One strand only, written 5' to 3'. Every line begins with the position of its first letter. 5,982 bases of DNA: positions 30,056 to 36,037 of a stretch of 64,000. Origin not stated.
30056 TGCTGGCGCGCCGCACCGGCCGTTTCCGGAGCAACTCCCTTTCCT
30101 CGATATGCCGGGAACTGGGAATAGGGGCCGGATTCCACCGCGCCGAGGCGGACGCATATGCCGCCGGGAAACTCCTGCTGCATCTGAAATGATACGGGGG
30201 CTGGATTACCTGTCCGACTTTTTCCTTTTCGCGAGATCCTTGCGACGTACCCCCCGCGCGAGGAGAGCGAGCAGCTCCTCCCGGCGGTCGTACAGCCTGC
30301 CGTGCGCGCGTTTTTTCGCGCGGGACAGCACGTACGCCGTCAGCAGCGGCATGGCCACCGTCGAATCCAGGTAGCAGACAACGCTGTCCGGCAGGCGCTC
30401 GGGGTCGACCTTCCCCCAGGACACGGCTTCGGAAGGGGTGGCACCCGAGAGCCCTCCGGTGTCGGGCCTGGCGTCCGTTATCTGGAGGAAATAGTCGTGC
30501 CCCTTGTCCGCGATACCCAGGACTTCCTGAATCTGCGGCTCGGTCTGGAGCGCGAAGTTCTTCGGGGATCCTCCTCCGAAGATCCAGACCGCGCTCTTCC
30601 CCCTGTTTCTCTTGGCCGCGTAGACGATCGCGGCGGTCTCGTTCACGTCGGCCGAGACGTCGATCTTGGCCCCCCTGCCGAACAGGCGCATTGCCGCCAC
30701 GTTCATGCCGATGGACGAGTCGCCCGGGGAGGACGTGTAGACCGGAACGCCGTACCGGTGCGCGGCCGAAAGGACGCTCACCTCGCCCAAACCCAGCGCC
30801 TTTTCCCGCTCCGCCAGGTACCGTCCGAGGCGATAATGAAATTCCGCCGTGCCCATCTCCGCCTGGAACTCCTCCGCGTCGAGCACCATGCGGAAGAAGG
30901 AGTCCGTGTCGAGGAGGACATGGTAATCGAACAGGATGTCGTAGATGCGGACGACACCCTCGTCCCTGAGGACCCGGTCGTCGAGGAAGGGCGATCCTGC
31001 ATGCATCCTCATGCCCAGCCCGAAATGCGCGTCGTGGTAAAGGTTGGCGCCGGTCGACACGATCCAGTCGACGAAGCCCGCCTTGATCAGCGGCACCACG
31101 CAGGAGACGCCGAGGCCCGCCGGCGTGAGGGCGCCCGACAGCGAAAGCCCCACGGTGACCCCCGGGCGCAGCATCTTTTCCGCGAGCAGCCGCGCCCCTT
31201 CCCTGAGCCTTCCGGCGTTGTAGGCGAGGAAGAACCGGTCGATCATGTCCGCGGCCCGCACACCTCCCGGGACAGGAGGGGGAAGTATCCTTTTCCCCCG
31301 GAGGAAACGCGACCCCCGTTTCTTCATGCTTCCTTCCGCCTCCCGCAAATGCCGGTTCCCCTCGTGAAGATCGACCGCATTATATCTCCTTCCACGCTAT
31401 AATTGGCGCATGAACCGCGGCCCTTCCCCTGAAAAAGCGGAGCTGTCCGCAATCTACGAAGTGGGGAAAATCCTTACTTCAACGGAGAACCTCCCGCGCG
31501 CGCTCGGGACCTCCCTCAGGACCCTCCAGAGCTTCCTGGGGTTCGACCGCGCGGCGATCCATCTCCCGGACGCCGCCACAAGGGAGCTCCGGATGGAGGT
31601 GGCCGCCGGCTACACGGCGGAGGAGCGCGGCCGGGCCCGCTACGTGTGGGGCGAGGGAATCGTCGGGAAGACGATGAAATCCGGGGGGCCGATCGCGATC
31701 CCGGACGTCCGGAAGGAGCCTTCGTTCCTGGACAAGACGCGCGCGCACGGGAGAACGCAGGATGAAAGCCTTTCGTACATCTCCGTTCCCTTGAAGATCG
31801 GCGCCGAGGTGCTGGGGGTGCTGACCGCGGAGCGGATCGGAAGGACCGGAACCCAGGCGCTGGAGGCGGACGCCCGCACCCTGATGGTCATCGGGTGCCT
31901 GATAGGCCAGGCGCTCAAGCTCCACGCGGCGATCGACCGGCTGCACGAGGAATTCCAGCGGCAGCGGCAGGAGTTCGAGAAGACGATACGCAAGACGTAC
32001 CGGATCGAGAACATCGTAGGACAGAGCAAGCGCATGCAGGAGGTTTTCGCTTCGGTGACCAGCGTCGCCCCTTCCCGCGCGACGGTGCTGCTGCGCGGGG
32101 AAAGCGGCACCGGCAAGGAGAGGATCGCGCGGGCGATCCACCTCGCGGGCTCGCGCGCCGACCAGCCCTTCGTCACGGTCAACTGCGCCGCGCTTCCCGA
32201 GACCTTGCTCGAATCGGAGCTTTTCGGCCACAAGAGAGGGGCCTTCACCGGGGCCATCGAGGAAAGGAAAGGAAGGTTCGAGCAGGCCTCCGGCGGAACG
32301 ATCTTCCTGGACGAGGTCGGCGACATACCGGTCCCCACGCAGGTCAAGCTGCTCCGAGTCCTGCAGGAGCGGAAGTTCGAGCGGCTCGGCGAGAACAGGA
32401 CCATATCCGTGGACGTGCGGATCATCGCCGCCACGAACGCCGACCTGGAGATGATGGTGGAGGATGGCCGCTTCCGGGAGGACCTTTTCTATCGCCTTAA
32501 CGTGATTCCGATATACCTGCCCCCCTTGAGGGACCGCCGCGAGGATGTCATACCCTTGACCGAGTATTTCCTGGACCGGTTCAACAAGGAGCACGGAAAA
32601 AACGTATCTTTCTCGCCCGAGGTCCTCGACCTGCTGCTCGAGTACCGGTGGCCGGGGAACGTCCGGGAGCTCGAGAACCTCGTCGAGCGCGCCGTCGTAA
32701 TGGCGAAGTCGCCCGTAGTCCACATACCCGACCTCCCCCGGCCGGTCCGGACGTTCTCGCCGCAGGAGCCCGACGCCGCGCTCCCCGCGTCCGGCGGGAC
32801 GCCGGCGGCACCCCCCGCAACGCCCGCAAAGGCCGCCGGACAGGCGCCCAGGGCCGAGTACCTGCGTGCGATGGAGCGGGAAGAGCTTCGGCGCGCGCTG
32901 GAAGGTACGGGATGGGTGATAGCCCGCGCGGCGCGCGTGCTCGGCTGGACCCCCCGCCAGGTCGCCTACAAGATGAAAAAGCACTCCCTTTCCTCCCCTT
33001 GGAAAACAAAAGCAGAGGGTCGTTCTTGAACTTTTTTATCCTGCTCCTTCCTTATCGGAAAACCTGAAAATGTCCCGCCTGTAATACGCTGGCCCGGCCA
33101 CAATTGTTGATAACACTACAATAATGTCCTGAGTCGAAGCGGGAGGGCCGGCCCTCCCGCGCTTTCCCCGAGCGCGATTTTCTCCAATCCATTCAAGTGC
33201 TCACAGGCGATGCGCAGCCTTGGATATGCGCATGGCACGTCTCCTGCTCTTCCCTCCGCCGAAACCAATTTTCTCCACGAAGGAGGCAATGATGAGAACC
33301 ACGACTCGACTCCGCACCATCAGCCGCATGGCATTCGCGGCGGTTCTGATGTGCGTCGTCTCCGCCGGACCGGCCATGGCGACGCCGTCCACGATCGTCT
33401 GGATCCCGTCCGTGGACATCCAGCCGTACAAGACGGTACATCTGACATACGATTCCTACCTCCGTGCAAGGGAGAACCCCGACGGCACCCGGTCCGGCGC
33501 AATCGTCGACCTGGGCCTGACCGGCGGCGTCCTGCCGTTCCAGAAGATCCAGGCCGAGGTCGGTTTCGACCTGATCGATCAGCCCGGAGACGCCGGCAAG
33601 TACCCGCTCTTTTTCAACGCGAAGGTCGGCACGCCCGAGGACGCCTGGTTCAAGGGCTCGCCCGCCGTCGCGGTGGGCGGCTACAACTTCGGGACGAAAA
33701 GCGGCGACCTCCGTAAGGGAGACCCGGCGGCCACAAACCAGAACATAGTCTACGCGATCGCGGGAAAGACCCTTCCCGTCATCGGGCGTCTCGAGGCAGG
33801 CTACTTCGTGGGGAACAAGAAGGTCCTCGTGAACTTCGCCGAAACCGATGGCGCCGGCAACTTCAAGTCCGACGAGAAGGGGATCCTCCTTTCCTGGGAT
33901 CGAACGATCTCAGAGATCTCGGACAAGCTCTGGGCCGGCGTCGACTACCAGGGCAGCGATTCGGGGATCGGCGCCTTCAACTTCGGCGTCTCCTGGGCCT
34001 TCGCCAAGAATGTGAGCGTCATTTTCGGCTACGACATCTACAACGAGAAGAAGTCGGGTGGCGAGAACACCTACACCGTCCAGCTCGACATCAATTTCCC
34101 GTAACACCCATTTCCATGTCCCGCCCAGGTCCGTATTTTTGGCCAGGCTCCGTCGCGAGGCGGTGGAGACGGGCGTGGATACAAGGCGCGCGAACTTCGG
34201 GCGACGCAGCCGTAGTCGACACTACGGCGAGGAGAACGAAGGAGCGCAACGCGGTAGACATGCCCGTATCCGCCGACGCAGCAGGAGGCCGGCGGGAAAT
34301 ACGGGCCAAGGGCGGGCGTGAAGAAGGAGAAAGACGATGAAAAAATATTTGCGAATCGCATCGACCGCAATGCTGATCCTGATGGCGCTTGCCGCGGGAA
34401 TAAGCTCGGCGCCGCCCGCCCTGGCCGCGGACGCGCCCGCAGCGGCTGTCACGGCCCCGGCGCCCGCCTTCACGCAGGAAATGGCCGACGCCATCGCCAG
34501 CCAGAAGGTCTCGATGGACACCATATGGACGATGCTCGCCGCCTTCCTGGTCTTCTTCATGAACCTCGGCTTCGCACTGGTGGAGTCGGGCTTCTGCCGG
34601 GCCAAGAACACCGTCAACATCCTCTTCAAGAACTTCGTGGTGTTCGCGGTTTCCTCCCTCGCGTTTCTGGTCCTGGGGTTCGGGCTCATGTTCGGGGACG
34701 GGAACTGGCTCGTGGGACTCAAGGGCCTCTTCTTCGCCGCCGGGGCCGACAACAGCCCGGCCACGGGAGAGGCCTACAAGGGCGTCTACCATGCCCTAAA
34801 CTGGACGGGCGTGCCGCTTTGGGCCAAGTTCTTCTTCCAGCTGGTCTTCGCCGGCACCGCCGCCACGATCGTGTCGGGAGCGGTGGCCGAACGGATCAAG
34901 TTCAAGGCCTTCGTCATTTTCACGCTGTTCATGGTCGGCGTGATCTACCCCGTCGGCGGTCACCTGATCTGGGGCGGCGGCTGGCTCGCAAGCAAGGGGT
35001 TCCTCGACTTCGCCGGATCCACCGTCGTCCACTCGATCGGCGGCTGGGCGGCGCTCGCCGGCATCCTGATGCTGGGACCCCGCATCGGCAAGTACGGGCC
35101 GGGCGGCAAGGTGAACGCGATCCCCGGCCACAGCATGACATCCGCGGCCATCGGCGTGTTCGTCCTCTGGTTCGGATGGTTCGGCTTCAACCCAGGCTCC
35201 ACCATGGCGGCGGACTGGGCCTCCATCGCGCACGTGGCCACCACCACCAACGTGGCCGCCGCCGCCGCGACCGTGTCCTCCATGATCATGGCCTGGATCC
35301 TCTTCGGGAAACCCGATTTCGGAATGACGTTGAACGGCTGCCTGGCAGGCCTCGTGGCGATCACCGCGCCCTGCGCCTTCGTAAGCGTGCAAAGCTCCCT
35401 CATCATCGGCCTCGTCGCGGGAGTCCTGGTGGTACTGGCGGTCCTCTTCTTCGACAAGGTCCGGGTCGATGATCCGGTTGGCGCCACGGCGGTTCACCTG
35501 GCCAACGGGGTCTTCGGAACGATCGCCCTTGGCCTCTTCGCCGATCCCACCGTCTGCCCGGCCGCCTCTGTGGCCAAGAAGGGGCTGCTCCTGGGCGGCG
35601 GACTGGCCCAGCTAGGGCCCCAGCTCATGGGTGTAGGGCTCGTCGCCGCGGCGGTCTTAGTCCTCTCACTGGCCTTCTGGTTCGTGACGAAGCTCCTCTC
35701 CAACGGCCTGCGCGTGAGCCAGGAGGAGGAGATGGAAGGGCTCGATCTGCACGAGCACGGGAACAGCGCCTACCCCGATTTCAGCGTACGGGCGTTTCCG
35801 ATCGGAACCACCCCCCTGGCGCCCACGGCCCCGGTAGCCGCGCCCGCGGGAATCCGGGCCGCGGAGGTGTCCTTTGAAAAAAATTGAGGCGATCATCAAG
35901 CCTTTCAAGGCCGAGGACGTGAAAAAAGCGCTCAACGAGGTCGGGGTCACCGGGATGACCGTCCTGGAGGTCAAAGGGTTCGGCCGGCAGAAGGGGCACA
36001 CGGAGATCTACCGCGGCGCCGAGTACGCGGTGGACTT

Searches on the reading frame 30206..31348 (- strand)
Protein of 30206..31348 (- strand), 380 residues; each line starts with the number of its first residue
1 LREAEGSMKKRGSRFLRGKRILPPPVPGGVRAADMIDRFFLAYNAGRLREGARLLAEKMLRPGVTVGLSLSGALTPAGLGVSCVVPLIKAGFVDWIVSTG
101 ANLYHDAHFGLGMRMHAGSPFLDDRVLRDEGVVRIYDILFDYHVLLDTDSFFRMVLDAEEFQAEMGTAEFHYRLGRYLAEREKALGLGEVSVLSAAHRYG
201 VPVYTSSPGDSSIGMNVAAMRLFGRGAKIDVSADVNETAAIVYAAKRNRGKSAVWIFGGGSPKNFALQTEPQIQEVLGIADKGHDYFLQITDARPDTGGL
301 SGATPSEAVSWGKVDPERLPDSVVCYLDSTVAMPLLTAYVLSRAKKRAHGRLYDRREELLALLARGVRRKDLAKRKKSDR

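Call 59: search_protein_families(library=pfam, proteins=[window:30206-31348:-], max_evalue=0.00001)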
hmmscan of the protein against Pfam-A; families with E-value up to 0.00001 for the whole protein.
window:30206-31348:- (380 aa): 1 family
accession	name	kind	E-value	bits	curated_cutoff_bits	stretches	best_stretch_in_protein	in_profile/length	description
PF01916.23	DS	-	3.2e-67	227.3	27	1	42-339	10-287/288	Deoxyhypusine synthase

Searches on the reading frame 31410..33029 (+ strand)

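Call 59: search_protein_families(library=pfam, proteins=[window:31410-33029:+], max_evalue=0.00001)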
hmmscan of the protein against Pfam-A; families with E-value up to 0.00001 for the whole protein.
window:31410-33029:+ (539 aa): 8 families
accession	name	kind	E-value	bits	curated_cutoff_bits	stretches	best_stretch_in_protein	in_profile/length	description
PF00158.32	Sigma54_activat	-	2.2e-74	249.2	20.2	1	202-368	1-167/168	Sigma-54 interaction domain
PF25601.1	AAA_lid_14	-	1.1e-27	96.2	27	1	374-455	1-83/87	AAA+ ATPase lid domain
PF14532.12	Sigma54_activ_2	-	5.1e-19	69.3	25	1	203-373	1-138/138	Sigma-54 interaction domain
PF01590.32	GAF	-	3.9e-14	53.8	22.4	1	29-169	3-133/133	GAF domain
PF02954.25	HTH_8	-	2.1e-12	47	22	1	485-525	2-42/42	Bacterial regulatory protein, Fis family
PF13185.12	GAF_2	-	9e-11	42.6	28.6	1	27-169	3-135/136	GAF domain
PF07728.20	AAA_5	-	5.5e-08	33.4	22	1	226-343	2-122/139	AAA domain (dynein-related subfamily)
PF13492.12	GAF_3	-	1.6e-06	29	27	1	32-169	6-127/129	GAF domain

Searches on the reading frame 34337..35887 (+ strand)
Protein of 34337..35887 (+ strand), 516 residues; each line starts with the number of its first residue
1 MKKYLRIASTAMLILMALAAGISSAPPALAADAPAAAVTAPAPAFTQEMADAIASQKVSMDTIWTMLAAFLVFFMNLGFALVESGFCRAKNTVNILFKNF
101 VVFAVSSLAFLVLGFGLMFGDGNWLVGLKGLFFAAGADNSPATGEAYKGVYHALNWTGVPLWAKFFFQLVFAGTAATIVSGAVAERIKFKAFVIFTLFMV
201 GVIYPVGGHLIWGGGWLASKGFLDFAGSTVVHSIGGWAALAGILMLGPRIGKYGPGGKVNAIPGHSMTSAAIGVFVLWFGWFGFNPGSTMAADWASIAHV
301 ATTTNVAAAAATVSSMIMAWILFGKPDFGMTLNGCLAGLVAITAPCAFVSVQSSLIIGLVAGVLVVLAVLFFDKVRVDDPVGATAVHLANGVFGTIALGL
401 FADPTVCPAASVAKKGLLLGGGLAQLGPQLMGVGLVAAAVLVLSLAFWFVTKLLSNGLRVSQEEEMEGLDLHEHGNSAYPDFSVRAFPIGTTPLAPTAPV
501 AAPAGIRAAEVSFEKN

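Call 60: search_protein_families(library=pfam, proteins=[window:34337-35887:+], max_evalue=0.01)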
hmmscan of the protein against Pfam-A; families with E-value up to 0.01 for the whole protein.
window:34337-35887:+ (516 aa): 1 family
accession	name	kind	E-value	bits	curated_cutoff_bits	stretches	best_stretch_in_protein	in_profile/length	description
PF00909.26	Ammonium_transp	-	1.1e-116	390.3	23.2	1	64-479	2-399/399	Ammonium Transporter Family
